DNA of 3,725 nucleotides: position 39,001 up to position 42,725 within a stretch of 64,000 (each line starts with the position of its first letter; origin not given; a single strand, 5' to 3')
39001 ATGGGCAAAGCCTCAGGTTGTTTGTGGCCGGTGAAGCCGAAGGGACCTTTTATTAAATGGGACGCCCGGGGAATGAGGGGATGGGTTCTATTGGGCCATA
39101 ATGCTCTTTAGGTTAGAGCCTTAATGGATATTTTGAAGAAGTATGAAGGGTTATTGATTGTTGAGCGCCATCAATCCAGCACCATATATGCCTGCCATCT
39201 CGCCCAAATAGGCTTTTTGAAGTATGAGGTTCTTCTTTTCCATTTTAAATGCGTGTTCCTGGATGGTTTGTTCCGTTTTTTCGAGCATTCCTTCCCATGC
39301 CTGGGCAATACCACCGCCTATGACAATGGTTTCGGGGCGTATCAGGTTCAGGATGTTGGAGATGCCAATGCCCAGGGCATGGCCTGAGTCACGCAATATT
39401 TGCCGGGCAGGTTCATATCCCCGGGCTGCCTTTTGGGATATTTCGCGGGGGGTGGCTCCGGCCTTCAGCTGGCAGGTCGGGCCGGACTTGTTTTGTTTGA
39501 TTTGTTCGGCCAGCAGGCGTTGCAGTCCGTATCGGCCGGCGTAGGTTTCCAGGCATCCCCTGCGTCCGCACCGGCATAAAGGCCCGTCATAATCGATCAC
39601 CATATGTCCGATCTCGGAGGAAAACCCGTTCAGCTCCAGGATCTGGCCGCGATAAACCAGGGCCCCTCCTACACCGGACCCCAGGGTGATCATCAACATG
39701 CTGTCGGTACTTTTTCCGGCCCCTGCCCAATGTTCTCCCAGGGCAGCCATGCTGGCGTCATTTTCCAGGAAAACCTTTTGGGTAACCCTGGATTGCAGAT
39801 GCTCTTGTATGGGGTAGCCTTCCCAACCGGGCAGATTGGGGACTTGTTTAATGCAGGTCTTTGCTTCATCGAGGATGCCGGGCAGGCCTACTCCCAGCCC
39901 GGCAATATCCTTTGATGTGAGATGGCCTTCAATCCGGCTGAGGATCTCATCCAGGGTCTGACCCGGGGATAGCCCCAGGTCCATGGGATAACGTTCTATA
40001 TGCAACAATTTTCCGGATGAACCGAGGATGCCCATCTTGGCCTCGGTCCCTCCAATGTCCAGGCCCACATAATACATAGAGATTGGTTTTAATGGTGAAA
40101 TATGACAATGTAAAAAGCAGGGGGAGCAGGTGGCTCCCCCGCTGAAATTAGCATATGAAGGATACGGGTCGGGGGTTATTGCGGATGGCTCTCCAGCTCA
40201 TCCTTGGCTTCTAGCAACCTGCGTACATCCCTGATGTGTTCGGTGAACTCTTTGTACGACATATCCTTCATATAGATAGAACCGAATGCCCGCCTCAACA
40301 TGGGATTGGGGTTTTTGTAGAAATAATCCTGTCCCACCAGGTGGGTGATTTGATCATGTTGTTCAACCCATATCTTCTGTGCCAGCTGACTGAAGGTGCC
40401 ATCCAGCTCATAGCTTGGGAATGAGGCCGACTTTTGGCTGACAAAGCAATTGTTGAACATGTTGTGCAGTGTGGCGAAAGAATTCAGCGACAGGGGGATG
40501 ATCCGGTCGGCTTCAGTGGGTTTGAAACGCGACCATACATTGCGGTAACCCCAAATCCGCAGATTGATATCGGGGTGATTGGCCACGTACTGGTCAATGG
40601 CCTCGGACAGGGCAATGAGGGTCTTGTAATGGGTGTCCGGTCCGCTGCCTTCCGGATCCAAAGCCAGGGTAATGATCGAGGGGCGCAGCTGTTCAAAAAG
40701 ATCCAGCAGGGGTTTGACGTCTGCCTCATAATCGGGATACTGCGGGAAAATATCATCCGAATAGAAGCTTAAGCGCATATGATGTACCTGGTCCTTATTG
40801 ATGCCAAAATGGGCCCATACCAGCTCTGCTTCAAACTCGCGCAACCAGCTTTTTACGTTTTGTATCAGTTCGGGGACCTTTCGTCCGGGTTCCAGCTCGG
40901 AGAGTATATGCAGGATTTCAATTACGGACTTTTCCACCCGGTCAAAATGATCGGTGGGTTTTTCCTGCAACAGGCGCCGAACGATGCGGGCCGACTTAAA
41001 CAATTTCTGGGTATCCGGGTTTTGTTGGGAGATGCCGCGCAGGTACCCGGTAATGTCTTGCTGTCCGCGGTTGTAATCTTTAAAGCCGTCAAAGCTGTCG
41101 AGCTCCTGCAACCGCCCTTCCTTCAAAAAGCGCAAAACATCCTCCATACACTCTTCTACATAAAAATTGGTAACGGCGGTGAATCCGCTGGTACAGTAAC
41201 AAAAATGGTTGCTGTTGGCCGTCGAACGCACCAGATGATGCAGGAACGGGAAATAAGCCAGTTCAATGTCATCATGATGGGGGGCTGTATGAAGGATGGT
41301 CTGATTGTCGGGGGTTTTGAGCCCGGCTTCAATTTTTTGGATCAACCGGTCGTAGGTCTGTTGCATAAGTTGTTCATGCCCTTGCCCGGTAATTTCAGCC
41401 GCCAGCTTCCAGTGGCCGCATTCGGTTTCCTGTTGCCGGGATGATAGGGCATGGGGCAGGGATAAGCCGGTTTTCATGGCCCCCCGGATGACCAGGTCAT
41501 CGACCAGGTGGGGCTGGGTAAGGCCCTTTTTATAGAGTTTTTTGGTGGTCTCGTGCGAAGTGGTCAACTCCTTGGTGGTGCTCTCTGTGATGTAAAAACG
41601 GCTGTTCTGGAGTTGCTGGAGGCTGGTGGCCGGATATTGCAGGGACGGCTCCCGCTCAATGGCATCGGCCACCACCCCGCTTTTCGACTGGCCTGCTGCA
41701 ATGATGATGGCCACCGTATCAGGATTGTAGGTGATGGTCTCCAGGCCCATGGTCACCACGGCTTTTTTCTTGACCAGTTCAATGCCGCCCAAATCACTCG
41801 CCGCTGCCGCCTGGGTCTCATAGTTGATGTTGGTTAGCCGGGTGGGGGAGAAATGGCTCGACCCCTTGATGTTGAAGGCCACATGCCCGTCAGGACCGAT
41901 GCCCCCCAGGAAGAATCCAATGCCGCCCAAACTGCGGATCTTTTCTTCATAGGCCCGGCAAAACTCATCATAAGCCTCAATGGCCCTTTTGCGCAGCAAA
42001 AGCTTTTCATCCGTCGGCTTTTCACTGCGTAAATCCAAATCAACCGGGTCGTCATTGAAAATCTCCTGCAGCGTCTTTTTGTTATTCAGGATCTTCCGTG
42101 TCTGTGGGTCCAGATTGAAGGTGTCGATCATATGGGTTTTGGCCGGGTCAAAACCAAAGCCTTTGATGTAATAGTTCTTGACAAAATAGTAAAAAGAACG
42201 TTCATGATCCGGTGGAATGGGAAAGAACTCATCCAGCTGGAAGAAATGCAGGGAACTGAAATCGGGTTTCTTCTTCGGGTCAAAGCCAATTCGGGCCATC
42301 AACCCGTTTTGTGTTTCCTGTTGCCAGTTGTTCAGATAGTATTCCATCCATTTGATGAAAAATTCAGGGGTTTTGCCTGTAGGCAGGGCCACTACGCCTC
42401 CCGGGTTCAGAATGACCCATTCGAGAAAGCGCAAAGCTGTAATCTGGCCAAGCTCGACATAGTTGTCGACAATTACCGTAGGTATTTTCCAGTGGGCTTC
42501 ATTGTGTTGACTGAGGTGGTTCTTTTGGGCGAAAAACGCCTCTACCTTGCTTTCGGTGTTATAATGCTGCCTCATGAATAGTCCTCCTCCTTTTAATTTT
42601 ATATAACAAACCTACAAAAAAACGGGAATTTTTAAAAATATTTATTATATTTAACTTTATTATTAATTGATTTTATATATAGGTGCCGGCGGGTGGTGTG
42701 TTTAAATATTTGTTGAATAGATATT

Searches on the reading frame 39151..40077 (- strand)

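Call 4: search_protein_families(library=pfam, proteins=[window:39151-40077:-], max_evalue=0.01)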
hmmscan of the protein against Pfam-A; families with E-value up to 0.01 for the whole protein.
window:39151-40077:- (308 aa): 1 family
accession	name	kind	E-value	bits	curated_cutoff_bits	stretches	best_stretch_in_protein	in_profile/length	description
PF00480.26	ROK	-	4.2e-59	200.9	22.9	1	3-305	1-292/294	ROK family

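Call 11: search_protein_families(library=ncbifam, proteins=[window:39151-40077:-], max_evalue=0.01)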
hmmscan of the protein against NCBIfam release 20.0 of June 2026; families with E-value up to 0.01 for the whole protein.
window:39151-40077:- (308 aa): 13 families
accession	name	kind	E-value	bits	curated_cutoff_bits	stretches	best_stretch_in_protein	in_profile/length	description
TIGR00744.1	ROK_glcA_fam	subfamily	2.2e-55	188.1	260.35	1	4-305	1-309/318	ROK family glucokinase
NF047937.1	TransRegNagC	equivalog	2.6e-35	122.4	650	1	8-299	86-379/399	DNA-binding transcriptional regulator NagC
NF007251.0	PRK09698.1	equivalog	3.8e-35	121.6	253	1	2-306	7-298/304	allose kinase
NF049930.1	TransRegMlc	equivalog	5e-34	118.3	530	1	57-303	145-389/405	sugar metabolism global transcriptional regulator Mlc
NF009835.0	PRK13310.1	equivalog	7.4e-34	117.4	380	1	1-306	1-302/303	N-acetylglucosamine kinase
NF003461.0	PRK05082.1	subfamily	1.3e-32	113.4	283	1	4-305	4-287/291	N-acetylmannosamine kinase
NF047821.1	NactlManKinNanK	equivalog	3.9e-31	108.7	450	1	2-304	2-286/288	N-acetylmannosamine kinase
NF042998.1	bglucokin_BglK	equivalog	1.8e-26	93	550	1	4-272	4-258/291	beta-glucoside kinase BglK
NF007108.0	PRK09557.1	equivalog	1.8e-23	83.3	443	1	2-301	2-297/303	fructokinase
NF045551.1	GK_Pyrobac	equivalog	1.8e-21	76.7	500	1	3-275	2-254/294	ATP-dependent glucokinase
NF045942.1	PolPhglucPhase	equivalog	7e-17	62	250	1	4-162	3-157/242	polyphosphate--glucose phosphotransferase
NF009836.0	PRK13311.1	equivalog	1.9e-16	60.1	551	1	2-189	2-198/256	N-acetyl-D-glucosamine kinase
NF045550.1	FrctkaseScrK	equivalog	5.2e-06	26.1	400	1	38-161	37-159/293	fructokinase ScrK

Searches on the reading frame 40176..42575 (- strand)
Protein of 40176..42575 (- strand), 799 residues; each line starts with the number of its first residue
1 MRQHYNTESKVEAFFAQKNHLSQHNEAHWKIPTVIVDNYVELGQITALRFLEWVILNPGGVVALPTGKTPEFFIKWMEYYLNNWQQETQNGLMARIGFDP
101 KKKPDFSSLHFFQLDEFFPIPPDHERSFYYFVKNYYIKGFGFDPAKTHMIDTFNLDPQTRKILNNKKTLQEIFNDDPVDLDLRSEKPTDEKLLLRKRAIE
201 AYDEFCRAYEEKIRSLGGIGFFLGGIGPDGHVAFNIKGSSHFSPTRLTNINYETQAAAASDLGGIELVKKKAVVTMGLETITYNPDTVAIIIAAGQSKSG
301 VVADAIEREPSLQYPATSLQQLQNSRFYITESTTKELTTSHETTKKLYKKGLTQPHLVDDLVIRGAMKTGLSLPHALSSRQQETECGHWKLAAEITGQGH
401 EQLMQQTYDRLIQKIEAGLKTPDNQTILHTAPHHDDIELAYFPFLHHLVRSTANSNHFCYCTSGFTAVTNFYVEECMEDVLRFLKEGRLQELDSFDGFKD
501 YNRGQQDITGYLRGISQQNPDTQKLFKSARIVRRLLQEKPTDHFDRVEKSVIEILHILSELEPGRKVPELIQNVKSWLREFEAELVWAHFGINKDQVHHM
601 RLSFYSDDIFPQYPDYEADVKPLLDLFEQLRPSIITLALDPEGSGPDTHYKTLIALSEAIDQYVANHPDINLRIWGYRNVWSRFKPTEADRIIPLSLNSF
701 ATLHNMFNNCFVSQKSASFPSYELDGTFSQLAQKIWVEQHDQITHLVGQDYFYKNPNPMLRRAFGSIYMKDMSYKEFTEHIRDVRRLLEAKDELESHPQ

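Call 4: search_protein_families(library=pfam, proteins=[window:40176-42575:-], max_evalue=0.01)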
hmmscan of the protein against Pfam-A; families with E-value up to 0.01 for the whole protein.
window:40176-42575:- (799 aa): 2 families
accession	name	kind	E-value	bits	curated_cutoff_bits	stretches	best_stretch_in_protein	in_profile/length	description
PF01182.26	Glucosamine_iso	-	1.1e-07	32.4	27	1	102-321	52-218/225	Glucosamine-6-phosphate isomerases/6-phosphogluconolactonase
PF02585.22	PIG-L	-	0.0032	18.4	28.2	0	430-475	3-47/129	GlcNAc-PI de-N-acetylase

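Call 11: search_protein_families(library=ncbifam, proteins=[window:40176-42575:-], max_evalue=0.01)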
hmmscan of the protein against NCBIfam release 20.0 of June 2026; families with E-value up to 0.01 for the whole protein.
window:40176-42575:- (799 aa): 8 families
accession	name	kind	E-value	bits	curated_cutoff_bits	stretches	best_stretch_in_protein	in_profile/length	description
NF002557.0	PRK02122.1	subfamily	6.9e-54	183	384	2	199-534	140-472/653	glucosamine-6-phosphate deaminase-like protein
NF001684.0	PRK00443.1-4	subfamily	3.5e-28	98.9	326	1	34-340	4-244/260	glucosamine-6-phosphate deaminase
TIGR00502.1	nagB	equivalog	2.3e-27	96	236.9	1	200-338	112-248/259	glucosamine-6-phosphate deaminase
NF001685.0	PRK00443.1-5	equivalog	5.3e-18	65.2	513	1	199-337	111-247/266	glucosamine-6-phosphate deaminase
NF001682.0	PRK00443.1-1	equivalog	3.1e-10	39.9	528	1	202-326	103-223/262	glucosamine-6-phosphate deaminase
NF009022.0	PRK12358.1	equivalog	8.7e-10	38.5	247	1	206-323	106-223/239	glucosamine-6-phosphate deaminase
NF007291.0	PRK09762.1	equivalog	6.2e-06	26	271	0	200-321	109-225/236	galactosamine-6-phosphate isomerase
TIGR01198.1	pgl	equivalog_domain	0.0015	18.1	124.45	0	196-330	106-227/234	6-phosphogluconolactonase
